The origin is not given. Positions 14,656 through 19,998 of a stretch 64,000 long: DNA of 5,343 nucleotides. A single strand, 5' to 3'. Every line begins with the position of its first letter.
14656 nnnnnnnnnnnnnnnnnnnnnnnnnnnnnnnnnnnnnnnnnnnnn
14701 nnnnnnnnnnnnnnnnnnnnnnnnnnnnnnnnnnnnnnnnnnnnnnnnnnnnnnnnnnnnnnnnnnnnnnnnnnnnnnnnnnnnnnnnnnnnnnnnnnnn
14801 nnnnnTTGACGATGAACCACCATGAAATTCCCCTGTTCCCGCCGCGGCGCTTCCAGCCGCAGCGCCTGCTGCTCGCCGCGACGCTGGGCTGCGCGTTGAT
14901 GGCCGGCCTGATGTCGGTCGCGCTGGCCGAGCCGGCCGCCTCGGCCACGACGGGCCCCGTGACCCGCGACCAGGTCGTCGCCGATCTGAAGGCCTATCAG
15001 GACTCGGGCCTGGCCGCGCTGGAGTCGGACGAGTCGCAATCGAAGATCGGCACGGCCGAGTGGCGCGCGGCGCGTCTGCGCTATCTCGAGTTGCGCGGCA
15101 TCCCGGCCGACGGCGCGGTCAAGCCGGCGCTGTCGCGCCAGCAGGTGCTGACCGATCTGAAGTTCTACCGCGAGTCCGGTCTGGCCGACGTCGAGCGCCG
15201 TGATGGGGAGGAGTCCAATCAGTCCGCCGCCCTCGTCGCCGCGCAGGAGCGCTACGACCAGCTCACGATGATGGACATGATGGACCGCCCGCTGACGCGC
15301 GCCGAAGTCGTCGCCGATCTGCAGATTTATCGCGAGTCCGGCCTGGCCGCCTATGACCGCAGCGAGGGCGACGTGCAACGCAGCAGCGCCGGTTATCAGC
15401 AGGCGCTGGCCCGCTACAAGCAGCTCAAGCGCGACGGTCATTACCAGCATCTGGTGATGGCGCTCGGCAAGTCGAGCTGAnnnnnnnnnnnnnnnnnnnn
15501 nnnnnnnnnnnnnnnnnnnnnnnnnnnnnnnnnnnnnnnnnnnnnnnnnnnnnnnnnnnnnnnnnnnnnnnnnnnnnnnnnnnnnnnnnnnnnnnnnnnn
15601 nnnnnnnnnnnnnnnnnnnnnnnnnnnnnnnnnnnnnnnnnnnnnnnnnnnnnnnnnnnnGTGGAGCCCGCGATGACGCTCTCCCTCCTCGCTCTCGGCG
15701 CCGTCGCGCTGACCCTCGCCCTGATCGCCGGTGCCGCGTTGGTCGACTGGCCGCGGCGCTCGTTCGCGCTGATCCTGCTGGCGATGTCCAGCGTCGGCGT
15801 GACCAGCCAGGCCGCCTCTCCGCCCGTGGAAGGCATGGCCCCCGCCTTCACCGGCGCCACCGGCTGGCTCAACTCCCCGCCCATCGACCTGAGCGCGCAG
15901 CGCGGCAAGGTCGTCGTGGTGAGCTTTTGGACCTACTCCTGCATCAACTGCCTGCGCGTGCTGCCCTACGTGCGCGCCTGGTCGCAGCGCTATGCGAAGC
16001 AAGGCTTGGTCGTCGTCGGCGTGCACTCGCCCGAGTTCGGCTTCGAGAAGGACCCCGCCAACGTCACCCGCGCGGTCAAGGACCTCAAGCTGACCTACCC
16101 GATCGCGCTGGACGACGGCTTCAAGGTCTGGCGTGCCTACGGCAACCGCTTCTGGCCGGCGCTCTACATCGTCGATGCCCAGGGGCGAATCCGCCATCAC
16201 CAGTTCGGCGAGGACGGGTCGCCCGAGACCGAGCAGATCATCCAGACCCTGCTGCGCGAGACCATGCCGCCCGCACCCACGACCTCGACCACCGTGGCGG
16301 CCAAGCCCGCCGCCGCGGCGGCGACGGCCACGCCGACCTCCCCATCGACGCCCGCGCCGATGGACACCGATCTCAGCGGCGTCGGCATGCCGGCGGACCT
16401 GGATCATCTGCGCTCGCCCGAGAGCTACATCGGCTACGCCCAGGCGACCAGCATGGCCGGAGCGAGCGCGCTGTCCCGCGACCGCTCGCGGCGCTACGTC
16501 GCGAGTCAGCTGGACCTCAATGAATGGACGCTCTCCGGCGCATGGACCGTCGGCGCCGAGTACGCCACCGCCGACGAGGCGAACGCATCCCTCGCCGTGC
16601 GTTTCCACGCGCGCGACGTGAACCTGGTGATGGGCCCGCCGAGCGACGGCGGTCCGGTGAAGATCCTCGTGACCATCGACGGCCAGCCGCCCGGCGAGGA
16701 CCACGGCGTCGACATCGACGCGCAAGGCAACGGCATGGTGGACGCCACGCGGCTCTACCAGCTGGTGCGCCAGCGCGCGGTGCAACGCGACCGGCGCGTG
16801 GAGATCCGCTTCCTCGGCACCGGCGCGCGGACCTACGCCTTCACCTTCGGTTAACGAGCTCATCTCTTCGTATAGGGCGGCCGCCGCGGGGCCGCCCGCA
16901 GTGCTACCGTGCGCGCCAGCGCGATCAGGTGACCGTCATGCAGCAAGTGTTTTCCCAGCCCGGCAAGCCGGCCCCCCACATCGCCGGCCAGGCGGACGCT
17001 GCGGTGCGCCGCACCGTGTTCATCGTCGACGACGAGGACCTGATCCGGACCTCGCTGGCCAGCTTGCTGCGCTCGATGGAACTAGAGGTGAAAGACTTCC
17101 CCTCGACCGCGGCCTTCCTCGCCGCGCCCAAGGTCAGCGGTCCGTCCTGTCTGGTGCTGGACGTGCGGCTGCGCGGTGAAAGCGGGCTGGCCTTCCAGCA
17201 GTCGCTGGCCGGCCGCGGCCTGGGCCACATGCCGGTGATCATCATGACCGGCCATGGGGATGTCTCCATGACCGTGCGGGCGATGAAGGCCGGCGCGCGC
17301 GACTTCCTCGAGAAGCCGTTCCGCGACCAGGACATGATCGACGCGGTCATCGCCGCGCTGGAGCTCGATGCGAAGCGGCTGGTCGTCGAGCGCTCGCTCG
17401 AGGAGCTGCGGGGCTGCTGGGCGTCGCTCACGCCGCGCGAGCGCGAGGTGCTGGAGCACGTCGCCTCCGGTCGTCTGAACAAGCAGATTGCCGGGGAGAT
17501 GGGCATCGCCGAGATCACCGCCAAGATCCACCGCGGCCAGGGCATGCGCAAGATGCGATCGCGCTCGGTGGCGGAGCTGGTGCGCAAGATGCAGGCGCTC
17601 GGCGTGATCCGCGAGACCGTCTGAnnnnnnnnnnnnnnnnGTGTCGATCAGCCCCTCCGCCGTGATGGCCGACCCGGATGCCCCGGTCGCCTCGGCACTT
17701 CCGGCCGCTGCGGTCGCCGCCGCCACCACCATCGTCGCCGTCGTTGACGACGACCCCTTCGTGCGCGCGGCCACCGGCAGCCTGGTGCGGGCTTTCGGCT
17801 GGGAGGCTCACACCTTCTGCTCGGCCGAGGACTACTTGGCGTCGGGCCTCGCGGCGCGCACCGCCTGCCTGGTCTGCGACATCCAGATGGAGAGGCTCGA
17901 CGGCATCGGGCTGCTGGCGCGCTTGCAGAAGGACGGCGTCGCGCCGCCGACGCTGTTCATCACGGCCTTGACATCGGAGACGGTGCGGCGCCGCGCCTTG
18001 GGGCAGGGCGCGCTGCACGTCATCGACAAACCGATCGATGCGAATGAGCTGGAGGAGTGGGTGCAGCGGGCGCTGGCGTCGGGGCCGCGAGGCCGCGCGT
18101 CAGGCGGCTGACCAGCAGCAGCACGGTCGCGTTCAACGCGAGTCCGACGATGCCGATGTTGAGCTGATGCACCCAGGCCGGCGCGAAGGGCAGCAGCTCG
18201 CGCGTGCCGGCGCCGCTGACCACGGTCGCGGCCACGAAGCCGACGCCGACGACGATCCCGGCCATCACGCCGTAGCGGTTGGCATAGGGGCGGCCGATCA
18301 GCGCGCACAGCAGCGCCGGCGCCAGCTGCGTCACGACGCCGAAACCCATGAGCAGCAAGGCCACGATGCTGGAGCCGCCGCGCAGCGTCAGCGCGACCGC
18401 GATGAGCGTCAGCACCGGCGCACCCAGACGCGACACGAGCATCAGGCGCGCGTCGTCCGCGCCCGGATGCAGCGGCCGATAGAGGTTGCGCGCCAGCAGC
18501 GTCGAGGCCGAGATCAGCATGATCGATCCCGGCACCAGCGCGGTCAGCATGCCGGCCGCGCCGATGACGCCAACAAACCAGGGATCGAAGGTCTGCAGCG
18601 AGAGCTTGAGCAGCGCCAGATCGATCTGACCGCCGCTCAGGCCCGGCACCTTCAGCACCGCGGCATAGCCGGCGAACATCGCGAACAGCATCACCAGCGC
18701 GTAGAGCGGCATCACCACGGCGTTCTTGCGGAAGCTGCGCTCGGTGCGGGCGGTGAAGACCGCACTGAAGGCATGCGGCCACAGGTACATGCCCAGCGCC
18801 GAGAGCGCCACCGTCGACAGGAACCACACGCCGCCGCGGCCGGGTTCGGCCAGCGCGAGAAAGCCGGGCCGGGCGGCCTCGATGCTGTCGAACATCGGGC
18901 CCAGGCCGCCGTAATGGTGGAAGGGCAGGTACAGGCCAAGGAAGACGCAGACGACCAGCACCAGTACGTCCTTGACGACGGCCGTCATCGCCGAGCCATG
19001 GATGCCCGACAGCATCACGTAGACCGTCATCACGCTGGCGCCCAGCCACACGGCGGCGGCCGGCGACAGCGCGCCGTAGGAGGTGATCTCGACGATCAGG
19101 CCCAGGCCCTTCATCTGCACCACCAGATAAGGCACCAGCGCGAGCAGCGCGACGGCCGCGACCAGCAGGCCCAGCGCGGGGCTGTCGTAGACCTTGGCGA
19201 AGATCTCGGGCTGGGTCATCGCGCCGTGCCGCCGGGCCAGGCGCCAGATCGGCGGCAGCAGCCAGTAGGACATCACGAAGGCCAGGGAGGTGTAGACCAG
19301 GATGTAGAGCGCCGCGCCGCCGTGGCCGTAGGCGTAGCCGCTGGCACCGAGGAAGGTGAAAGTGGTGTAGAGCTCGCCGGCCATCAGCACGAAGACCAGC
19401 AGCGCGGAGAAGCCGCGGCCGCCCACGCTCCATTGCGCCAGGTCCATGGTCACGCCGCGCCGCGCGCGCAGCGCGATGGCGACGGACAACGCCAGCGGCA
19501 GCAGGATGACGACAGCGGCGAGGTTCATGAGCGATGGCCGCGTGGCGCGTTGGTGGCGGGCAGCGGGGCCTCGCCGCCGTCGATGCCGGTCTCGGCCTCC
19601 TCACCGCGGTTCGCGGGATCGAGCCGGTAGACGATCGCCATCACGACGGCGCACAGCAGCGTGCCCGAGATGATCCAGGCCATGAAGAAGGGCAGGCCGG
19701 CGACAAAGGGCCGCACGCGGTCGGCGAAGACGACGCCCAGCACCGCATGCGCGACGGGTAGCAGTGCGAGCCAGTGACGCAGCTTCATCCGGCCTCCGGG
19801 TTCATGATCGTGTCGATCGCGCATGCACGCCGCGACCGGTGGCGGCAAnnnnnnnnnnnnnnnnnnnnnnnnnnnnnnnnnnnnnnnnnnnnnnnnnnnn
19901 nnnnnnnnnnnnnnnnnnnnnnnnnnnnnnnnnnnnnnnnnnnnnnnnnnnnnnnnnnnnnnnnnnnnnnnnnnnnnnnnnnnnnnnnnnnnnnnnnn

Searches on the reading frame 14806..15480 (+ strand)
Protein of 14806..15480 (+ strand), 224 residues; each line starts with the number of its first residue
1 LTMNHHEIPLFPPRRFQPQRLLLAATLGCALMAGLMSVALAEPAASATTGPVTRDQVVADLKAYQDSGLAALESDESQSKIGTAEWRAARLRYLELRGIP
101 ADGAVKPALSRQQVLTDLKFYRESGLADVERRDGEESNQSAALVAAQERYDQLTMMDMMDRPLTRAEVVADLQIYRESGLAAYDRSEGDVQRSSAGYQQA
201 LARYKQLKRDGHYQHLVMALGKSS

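Call 8: search_protein_families(library=pfam, proteins=[window:14806-15480:+])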
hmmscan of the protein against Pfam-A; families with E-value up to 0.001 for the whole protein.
window:14806-15480:+ (224 aa): 1 family
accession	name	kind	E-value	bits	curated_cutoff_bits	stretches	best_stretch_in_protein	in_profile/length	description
PF13663.11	DUF4148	-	9.9e-13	48.7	27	1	28-71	8-55/62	Domain of unknown function (DUF4148)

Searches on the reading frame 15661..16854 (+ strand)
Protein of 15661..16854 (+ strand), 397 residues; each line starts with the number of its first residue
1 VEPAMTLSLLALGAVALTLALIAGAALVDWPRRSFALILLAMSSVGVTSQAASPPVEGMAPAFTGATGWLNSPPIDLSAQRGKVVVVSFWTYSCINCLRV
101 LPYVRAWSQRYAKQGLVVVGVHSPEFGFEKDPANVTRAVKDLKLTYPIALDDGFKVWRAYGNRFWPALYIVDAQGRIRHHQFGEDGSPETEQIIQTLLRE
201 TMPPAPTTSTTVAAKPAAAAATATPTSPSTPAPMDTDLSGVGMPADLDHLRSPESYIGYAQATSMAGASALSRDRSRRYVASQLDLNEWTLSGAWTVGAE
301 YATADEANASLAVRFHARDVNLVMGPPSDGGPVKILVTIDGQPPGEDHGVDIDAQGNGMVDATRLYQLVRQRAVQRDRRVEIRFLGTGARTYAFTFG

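Call 46: search_protein_families(library=pfam, proteins=[window:15661-16854:+])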
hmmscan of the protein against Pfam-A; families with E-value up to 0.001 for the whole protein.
window:15661-16854:+ (397 aa): 4 families
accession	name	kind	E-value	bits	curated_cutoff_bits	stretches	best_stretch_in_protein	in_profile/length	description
PF17991.7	Thioredoxin_10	-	1.7e-44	152.3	27.1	1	252-397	1-142/142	Thioredoxin like C-terminal domain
PF08534.16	Redoxin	-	6.6e-16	58.9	26.6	1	60-191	6-141/148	Redoxin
PF00578.27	AhpC-TSA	-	2.8e-15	56.8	26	1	59-179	4-123/124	AhpC/TSA family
PF13905.12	Thioredoxin_8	-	1.7e-08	35.2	27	1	82-177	1-94/94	Thioredoxin-like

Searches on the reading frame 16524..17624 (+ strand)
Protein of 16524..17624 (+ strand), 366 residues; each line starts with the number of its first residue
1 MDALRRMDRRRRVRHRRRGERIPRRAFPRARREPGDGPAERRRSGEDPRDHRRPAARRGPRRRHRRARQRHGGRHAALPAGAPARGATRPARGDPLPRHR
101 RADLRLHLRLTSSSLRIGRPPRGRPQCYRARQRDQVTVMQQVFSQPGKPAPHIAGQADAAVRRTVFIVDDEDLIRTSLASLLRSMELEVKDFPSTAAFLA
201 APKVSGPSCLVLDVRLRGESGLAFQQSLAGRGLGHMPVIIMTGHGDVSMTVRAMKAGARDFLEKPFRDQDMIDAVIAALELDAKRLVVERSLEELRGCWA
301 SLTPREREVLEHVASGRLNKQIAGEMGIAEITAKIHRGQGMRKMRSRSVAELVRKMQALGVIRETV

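Call 46: search_protein_families(library=pfam, proteins=[window:16524-17624:+])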
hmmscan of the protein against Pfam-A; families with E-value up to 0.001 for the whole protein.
window:16524-17624:+ (366 aa): 3 families
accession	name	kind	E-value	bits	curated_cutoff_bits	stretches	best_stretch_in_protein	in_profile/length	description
PF00072.30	Response_reg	-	5.1e-24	85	30.2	1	165-275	1-110/111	Response regulator receiver domain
PF00196.25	GerE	-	4e-16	58.8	23.5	1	301-355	2-56/57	Bacterial regulatory proteins, luxR family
PF08281.18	Sigma70_r4_2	-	3e-05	24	25.7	1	293-344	2-54/54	Sigma-70, region 4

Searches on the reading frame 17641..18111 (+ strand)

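Call 46: search_protein_families(library=pfam, proteins=[window:17641-18111:+])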
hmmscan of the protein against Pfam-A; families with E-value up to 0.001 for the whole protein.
window:17641-18111:+ (156 aa): 1 family
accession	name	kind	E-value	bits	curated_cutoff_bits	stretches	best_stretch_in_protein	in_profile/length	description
PF00072.30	Response_reg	-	7.1e-19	68.5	30.2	1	32-141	1-110/111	Response regulator receiver domain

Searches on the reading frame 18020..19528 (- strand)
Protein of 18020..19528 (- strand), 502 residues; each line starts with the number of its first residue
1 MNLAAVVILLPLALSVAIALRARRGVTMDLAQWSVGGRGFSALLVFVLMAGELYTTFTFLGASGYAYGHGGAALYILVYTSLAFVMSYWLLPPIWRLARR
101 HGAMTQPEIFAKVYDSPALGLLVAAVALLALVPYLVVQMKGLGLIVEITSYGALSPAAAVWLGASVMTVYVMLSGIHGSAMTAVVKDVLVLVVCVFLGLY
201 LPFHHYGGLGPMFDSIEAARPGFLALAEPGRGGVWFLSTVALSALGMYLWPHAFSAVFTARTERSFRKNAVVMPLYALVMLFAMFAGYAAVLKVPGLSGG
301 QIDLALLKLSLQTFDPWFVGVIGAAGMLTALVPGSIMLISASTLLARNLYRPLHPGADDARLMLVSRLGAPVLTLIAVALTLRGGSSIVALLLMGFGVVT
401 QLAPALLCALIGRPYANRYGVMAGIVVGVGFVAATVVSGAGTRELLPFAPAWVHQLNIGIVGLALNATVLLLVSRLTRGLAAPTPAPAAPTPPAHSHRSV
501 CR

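Call 8: search_protein_families(library=pfam, proteins=[window:18020-19528:-])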
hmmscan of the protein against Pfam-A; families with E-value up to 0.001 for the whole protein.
window:18020-19528:- (502 aa): 1 family
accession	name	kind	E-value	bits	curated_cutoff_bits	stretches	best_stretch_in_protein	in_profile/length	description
PF00474.23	SSF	-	8.4e-21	74.7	22.8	1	35-428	3-406/406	Sodium:solute symporter family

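Call 21: search_protein_families(library=ncbifam, proteins=[window:18020-19528:-])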
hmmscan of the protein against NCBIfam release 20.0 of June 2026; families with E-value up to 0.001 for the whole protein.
window:18020-19528:- (502 aa): 4 families
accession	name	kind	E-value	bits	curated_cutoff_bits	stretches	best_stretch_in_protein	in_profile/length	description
NF046076.1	monocarbox_MctP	equivalog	4.3e-62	210.3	625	1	14-476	14-479/481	monocarboxylate uptake permease MctP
TIGR00813.1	sss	superfamily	1.4e-16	60.6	184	1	35-428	3-411/411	sodium/solute symporter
TIGR03648.1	Na_symport_lg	subfamily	4.7e-16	58.3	320.75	2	311-478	355-531/547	VC_2705 family sodium/solute symporter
TIGR02119.1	panF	equivalog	5.8e-15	55.3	328.05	1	6-431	7-433/471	sodium/pantothenate symporter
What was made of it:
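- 18020..19848 (-): DUF3311 small membrane protein plus an SSF/MctP-like monocarboxylate permease, at the end of the tetR operon. MctP scores 210 bits, below its cut-off (call 21).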

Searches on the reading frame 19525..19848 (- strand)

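Call 46: search_protein_families(library=pfam, proteins=[window:19525-19848:-])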
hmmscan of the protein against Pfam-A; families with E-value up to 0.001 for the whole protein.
window:19525-19848:- (107 aa): 1 family
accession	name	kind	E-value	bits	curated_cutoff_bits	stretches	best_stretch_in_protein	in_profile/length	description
PF11755.13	DUF3311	-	4.1e-13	49.6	30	1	26-84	1-59/61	Protein of unknown function (DUF3311)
